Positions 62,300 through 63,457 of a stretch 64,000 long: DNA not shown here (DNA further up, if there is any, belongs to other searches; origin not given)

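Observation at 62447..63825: C2 domain fused to a circularly permuted NlpC/P60 (YaeF/YiiX / LRAT-like) papain-fold domain, a candidate Ca2+-targeted lipid-modifying enzyme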

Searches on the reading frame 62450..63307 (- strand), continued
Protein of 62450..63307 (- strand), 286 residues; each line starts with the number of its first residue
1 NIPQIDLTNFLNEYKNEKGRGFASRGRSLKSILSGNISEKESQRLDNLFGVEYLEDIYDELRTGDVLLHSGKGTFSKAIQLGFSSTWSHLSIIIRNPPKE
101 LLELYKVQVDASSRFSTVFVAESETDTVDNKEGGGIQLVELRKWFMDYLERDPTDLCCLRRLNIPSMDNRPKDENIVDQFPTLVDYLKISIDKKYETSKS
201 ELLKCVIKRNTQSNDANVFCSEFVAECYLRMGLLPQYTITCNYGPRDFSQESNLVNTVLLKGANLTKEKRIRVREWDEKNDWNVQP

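Call 59: list_cluster_members(proteins=[P0001, P0002, P0003, P0004, P0005, P0006, P0034, P0041, P0046, P0066])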
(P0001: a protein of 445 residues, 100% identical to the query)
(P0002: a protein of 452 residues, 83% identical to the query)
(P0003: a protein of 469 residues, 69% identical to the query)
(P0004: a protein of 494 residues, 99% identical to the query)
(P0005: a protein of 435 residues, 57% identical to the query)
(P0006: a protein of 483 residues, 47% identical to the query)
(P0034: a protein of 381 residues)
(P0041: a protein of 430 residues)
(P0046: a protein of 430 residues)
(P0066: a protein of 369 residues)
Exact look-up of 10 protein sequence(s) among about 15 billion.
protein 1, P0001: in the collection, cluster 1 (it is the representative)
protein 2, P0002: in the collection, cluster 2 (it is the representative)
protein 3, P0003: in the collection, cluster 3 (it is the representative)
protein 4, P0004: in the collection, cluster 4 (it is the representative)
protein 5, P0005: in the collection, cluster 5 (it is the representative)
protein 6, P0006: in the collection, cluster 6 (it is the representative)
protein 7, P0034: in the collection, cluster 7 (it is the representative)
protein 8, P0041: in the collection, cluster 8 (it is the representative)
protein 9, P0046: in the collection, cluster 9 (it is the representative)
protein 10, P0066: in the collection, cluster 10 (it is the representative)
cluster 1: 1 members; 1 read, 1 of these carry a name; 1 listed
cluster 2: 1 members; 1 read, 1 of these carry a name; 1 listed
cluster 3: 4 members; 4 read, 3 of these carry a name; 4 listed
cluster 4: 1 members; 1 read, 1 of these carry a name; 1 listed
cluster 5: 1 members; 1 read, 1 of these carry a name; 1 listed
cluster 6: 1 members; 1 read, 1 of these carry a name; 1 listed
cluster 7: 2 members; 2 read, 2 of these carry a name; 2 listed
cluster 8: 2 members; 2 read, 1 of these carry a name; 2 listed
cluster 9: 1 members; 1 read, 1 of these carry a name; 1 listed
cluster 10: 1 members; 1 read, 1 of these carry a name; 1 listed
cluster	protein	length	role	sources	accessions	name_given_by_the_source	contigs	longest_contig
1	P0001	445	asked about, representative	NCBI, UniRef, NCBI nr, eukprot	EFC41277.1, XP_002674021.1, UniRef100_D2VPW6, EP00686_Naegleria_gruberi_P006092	predicted protein [Naegleria gruberi] | Predicted protein n=1 Tax=Naegleria gruberi TaxID=5762 RepID=D2VPW6_NAEGR | uncharacterized protein NAEGRDRAFT_71011 [Naegleria gruberi]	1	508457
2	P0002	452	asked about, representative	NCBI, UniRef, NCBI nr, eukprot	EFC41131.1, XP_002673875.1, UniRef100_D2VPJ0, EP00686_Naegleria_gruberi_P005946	predicted protein [Naegleria gruberi] | Predicted protein n=1 Tax=Naegleria gruberi TaxID=5762 RepID=D2VPJ0_NAEGR | uncharacterized protein NAEGRDRAFT_70877 [Naegleria gruberi]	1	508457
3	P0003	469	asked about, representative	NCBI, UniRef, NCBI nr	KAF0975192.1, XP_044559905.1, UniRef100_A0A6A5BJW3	hypothetical protein FDP41_005945 [Naegleria fowleri] | C2 domain-containing protein n=1 Tax=Naegleria fowleri TaxID=5763 RepID=A0A6A5BJW3_NAEFO | uncharacterized protein FDP41_005945 [Naegleria fowleri]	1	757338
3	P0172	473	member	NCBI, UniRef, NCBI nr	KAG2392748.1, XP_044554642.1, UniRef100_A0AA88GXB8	hypothetical protein C9374_011473 [Naegleria lovaniensis] | C2 domain-containing protein n=1 Tax=Naegleria lovaniensis TaxID=51637 ... | uncharacterized protein C9374_011473 [Naegleria lovaniensis]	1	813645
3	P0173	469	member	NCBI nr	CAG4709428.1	unnamed protein product [Naegleria fowleri]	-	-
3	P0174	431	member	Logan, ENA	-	-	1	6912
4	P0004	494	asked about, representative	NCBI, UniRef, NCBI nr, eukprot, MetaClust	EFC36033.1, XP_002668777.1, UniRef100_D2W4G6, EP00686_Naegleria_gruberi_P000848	predicted protein [Naegleria gruberi] | Predicted protein n=1 Tax=Naegleria gruberi TaxID=5762 RepID=D2W4G6_NAEGR | uncharacterized protein NAEGRDRAFT_76298 [Naegleria gruberi]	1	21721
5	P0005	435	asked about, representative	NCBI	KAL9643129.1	hypothetical protein ABK040_003928 [Willaertia magna]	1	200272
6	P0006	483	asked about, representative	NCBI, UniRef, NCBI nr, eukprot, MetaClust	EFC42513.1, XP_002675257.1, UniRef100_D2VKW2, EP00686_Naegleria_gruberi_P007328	C2 domain-containing protein [Naegleria gruberi] | C2 domain-containing protein n=1 Tax=Naegleria gruberi TaxID=5762 RepID=D2VKW2_NAEGR | XP_002675257.1 C2 domain-containing protein [Naegleria gruberi strain NEG-M]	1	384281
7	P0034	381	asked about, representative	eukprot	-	TRINITY_DN3858_c0_g1_i4.p1 TRINITY_DN3858_c0_g1~~TRINITY_DN3858_c0_g1_i4.p1 ORF ...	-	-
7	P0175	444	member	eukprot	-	TRINITY_DN3858_c0_g1_i3.p1 TRINITY_DN3858_c0_g1~~TRINITY_DN3858_c0_g1_i3.p1 ORF ...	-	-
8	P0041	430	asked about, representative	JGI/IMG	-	-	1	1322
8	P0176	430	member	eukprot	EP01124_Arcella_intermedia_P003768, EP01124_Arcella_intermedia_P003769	TRINITY_DN1209_c0_g1_i1.p1 TRINITY_DN1209_c0_g1~~TRINITY_DN1209_c0_g1_i1.p1 ORF ...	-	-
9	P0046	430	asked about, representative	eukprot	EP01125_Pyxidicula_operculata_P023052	TRINITY_DN9770_c0_g1_i1.p1 TRINITY_DN9770_c0_g1~~TRINITY_DN9770_c0_g1_i1.p1 ORF ...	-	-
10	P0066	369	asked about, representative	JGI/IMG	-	hypothetical protein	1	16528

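Call 71: fold_search(model_id=the predicted structure, library=viral)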
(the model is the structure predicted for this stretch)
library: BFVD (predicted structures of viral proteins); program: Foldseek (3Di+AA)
matches with E <= 10: 176; with E <= 0.001: 24
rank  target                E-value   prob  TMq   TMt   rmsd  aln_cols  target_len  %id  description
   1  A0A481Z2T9            1.3e-12  1.00  0.69  0.64   4.4       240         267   18  Permuted papain-like amidase [Pithovirus LCPAC102]
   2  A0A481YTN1            3.7e-11  1.00  0.64  0.64   4.2       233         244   19  Protein OPG091 [Marseillevirus LCMAC102]
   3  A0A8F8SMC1            1.4e-10  1.00  0.59  0.50   7.1       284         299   20  (no name in the UniProt tables at hand)
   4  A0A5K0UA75            2.3e-10  1.00  0.57  0.47   6.8       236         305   24  Uncharacterized protein [Yasminevirus sp. GU-2018]
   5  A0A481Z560            2.6e-10  1.00  0.62  0.54   3.9       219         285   15  Permuted papain-like amidase [Pithovirus LCPAC101]
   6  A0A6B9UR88            5.5e-08  1.00  0.61  0.48   6.7       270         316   13  (no name in the UniProt tables at hand)
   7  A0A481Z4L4            5.9e-08  1.00  0.59  0.35   6.1       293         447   14  Uncharacterized protein [Pithovirus LCPAC103]
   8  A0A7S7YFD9            1.5e-07  1.00  0.56  0.55   5.4       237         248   17  Permuted papain-like amidase YaeF/Yiix C92 family enzyme [Medusavirus stheno T3]
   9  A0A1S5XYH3            5.5e-07  1.00  0.52  0.62   4.7       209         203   17  (no name in the UniProt tables at hand)
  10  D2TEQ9                1.0e-06  1.00  0.55  0.58   7.7       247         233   17  (no name in the UniProt tables at hand)
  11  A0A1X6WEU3            1.2e-06  1.00  0.50  0.53   6.6       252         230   19  (no name in the UniProt tables at hand)
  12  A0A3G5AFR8            2.2e-06  1.00  0.56  0.58   5.8       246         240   13  Uncharacterized protein [Solivirus sp.]
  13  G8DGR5                2.3e-06  1.00  0.51  0.52   6.4       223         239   16  (no name in the UniProt tables at hand)
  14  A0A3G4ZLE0            2.6e-06  1.00  0.51  0.62   7.5       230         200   20  Permuted papain-like amidase enzyme, YaeF/YiiX, C92 family [Terrestrivirus sp.]
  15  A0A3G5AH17            3.4e-06  1.00  0.44  0.45   5.8       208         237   17  Uncharacterized protein [Sylvanvirus sp.]
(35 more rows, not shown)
